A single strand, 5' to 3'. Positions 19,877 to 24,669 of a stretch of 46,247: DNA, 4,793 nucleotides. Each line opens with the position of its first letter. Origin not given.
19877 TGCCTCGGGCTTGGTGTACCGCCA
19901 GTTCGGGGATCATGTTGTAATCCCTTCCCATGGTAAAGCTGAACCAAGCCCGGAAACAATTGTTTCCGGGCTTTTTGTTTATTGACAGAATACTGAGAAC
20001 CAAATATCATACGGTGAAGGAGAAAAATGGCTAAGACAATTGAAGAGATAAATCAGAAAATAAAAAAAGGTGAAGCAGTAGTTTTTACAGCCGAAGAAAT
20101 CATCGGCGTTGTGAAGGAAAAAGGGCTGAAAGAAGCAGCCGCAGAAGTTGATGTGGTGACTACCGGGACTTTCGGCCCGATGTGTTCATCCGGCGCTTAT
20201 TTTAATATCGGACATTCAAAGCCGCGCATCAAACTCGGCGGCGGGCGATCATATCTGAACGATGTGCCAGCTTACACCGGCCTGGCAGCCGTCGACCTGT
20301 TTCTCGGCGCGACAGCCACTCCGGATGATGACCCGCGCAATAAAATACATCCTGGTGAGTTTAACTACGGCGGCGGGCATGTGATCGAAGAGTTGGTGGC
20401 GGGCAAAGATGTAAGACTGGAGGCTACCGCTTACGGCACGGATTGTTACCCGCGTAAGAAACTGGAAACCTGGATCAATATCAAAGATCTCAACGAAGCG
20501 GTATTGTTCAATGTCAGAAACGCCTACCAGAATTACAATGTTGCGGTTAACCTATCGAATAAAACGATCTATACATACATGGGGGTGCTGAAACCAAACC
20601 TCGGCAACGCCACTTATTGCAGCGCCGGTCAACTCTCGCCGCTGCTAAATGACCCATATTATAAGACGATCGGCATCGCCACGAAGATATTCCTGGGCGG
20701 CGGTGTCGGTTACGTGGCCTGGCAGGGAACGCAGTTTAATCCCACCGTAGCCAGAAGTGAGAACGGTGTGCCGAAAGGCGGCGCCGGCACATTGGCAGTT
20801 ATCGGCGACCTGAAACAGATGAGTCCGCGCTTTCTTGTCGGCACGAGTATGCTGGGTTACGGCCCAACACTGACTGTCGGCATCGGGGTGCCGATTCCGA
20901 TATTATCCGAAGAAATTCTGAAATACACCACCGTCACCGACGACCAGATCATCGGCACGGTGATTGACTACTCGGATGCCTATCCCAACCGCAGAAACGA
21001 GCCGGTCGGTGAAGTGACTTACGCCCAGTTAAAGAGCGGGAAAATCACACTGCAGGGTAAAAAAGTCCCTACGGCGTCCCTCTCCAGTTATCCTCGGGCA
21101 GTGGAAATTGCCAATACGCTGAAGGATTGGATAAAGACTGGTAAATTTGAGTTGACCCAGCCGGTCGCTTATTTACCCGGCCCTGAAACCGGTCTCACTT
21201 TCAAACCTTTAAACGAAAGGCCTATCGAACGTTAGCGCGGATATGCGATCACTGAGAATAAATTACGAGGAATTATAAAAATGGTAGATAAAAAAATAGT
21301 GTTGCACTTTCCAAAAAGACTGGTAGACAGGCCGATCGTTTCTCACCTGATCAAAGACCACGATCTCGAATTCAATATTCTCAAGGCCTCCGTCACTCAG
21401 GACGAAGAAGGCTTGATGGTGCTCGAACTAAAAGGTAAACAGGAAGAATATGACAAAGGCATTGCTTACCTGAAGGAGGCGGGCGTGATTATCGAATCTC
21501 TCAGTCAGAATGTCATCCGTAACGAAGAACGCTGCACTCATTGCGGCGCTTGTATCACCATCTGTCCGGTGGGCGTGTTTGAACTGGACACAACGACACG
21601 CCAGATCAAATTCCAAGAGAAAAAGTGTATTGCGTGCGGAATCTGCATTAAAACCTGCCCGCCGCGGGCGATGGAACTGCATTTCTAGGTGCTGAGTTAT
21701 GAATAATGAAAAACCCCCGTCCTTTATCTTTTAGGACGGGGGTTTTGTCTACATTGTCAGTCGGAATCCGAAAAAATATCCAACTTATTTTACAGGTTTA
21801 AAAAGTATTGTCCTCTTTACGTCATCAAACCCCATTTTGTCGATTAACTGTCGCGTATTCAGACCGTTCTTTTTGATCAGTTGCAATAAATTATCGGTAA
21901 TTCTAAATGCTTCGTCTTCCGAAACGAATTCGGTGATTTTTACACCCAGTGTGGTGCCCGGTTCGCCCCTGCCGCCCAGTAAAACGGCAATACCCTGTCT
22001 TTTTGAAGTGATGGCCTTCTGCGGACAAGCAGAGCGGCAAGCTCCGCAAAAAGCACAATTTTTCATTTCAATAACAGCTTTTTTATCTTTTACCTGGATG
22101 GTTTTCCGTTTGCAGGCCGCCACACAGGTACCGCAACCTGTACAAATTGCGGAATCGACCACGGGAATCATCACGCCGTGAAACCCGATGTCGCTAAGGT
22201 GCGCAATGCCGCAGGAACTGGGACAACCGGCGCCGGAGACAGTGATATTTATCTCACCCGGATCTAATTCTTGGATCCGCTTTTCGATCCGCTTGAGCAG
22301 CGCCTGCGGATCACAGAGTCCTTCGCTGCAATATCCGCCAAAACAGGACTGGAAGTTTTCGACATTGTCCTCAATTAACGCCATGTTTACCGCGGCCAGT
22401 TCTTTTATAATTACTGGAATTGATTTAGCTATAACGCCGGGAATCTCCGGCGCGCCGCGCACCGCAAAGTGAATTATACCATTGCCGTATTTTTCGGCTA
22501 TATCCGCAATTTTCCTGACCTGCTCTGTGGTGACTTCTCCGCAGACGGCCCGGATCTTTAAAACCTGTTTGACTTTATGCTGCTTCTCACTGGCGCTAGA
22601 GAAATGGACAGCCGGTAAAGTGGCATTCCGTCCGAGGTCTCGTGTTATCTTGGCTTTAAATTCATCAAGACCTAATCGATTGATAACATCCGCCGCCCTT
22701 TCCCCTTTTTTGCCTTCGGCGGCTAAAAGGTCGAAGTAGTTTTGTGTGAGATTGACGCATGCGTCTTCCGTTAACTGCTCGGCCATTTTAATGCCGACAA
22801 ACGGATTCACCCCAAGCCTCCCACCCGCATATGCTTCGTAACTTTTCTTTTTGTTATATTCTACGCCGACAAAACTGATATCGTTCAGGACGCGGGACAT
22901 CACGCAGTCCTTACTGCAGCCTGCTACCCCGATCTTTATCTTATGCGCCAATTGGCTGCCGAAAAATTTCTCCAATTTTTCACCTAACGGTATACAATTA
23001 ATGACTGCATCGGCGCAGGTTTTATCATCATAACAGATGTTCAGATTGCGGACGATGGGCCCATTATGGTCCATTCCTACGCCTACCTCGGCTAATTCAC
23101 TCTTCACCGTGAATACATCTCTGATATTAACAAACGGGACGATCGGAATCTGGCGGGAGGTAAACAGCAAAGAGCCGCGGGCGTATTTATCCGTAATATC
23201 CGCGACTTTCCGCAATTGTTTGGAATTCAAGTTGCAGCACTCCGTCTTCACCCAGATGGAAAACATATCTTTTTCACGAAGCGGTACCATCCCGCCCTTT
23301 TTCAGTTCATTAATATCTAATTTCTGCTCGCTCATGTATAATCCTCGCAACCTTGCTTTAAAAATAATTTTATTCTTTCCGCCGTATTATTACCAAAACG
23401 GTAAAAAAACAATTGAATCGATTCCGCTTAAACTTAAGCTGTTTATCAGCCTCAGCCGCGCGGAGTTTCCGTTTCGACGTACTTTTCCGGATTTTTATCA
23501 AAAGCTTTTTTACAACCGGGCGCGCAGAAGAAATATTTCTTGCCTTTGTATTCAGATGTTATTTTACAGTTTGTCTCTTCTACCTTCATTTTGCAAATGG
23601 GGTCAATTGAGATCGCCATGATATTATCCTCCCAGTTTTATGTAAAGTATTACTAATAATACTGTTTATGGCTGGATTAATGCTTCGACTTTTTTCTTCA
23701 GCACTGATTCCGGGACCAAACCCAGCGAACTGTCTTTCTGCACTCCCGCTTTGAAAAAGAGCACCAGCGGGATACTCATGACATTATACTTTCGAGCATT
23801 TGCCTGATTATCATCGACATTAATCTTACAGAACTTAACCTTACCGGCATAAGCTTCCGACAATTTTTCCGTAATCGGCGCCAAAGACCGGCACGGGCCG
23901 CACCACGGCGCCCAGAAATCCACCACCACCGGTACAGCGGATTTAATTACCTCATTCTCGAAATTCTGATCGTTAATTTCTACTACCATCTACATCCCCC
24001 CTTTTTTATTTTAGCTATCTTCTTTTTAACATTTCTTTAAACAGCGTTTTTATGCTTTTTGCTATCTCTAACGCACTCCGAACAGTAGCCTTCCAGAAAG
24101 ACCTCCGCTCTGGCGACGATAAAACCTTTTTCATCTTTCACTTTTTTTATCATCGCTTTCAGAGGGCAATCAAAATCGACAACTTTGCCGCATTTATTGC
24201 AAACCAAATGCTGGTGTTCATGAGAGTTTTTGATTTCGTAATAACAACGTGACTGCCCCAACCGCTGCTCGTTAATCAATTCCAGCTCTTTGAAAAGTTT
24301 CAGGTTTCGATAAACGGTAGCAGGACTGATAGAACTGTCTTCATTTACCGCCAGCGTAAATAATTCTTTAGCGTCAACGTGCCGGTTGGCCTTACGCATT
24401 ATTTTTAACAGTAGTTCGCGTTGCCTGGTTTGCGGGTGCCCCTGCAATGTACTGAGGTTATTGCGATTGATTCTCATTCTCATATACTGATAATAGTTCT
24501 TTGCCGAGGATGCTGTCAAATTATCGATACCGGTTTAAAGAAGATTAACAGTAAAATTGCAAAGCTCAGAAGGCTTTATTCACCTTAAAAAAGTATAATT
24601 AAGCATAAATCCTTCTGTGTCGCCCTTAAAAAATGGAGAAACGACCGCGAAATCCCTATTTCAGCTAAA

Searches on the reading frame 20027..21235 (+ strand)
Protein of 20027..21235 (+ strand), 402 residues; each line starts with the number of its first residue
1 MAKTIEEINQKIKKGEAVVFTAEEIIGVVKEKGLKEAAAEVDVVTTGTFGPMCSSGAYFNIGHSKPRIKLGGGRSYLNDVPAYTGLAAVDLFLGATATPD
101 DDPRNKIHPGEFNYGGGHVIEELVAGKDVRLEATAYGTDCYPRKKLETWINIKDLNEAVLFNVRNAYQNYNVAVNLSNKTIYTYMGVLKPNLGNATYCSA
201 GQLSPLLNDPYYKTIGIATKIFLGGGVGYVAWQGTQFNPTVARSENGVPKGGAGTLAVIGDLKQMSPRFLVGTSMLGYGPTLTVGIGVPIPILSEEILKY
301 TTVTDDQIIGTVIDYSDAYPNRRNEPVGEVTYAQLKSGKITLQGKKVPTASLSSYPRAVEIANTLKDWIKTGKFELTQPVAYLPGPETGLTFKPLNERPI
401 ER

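Call 25: search_protein_families(library=pfam, proteins=[window:20027-21235:+], max_evalue=0.00001)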
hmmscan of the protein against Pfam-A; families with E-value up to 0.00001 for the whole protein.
window:20027-21235:+ (402 aa): 1 family
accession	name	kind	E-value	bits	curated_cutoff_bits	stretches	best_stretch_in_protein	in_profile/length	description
PF01837.22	HcyBio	-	5.5e-154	512.7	26.2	1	17-376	1-349/349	Homocysteine biosynthesis enzyme, sulfur-incorporation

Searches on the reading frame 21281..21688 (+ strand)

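Call 25: search_protein_families(library=pfam, proteins=[window:21281-21688:+], max_evalue=0.00001)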
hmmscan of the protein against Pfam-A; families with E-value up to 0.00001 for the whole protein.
window:21281-21688:+ (135 aa): 11 families
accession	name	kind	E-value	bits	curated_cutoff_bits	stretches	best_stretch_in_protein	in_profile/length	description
PF09383.16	NIL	-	9.9e-18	64.2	24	1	6-72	3-72/73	NIL domain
PF12838.12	Fer4_7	-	1.3e-13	51.6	27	1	84-129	1-51/52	4Fe-4S dicluster domain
PF00037.32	Fer4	-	5.3e-13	48.6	21.1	1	79-100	2-23/24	4Fe-4S binding domain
PF12837.12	Fer4_6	-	2.6e-12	46.5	25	1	80-100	4-24/24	4Fe-4S binding domain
PF13187.11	Fer4_9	-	1.5e-11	44.6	27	1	84-130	1-51/52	4Fe-4S dicluster domain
PF13237.11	Fer4_10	-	2.6e-10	40.5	25.5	1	78-127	2-53/53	4Fe-4S dicluster domain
PF12797.12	Fer4_2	-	6e-10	38.9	24.5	0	78-97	3-22/22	4Fe-4S binding domain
PF12800.12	Fer4_4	-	3.6e-08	33.5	24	0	83-98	2-17/17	4Fe-4S binding domain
PF14697.11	Fer4_21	-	4.1e-08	33.7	35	1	81-131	4-57/59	4Fe-4S dicluster domain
PF13183.11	Fer4_8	-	2.1e-07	31.8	27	0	64-99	31-68/68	4Fe-4S dicluster domain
PF13484.11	Fer4_16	-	4.7e-06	27.7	30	0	84-103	1-20/66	4Fe-4S double cluster binding domain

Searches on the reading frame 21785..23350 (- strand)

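Call 25: search_protein_families(library=pfam, proteins=[window:21785-23350:-], max_evalue=0.00001)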
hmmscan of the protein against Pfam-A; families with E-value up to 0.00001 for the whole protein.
window:21785-23350:- (521 aa): 7 families
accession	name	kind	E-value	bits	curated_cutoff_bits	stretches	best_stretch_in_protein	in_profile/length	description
PF01077.27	NIR_SIR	-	4.8e-32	111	27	2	98-241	3-156/158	Nitrite and sulphite reductase 4Fe-4S domain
PF03460.22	NIR_SIR_ferr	-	2e-25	88.8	24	2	262-321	9-69/69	Nitrite/Sulfite reductase ferredoxin-like half domain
PF00037.32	Fer4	-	2.8e-09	36.9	21.1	0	426-448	2-24/24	4Fe-4S binding domain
PF13187.11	Fer4_9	-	6.8e-08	32.9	27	1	403-447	2-52/52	4Fe-4S dicluster domain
PF13237.11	Fer4_10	-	9.7e-08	32.3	25.5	1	396-443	2-53/53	4Fe-4S dicluster domain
PF12838.12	Fer4_7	-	8.2e-07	29.8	27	1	403-446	2-52/52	4Fe-4S dicluster domain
PF12797.12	Fer4_2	-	5.9e-06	26.3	24.5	0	395-414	2-21/22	4Fe-4S binding domain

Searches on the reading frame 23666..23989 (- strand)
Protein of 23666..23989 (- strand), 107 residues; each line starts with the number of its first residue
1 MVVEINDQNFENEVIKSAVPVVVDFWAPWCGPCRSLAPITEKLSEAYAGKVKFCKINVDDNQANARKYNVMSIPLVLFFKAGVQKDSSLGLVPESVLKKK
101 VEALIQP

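Call 53: search_protein_families(library=pfam, proteins=[window:23666-23989:-], max_evalue=0.0001)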
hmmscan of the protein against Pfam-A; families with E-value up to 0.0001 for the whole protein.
window:23666-23989:- (107 aa): 7 families
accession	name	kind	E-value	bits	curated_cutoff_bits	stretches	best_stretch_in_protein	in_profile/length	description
PF00085.26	Thioredoxin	-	5.2e-30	103.9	23.5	1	2-102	2-102/103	Thioredoxin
PF13905.12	Thioredoxin_8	-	3.2e-06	27.8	27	1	20-68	3-53/94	Thioredoxin-like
PF13098.12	Thioredoxin_2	-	1.1e-05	26.2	27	1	16-98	3-101/104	Thioredoxin-like domain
PF13899.12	Thioredoxin_7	-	1.3e-05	25.7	27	1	16-81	15-83/83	Thioredoxin-like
PF08534.16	Redoxin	-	2.5e-05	24.6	26.6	1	20-63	30-75/148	Redoxin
PF04756.19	OST3_OST6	-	3.4e-05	23.8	27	1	30-86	46-109/294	OST3 / OST6 family, transporter family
PF14595.12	Thioredoxin_9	-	8.3e-05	22.9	25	1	21-97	45-122/129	Thioredoxin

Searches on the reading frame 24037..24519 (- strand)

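Call 25: search_protein_families(library=pfam, proteins=[window:24037-24519:-], max_evalue=0.00001)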
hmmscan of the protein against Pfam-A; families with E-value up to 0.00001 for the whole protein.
window:24037-24519:- (160 aa): 1 family
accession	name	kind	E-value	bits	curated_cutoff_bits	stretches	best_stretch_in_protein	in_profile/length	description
PF01475.25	FUR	-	4.9e-28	98.1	23.1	1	30-139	6-117/121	Ferric uptake regulator family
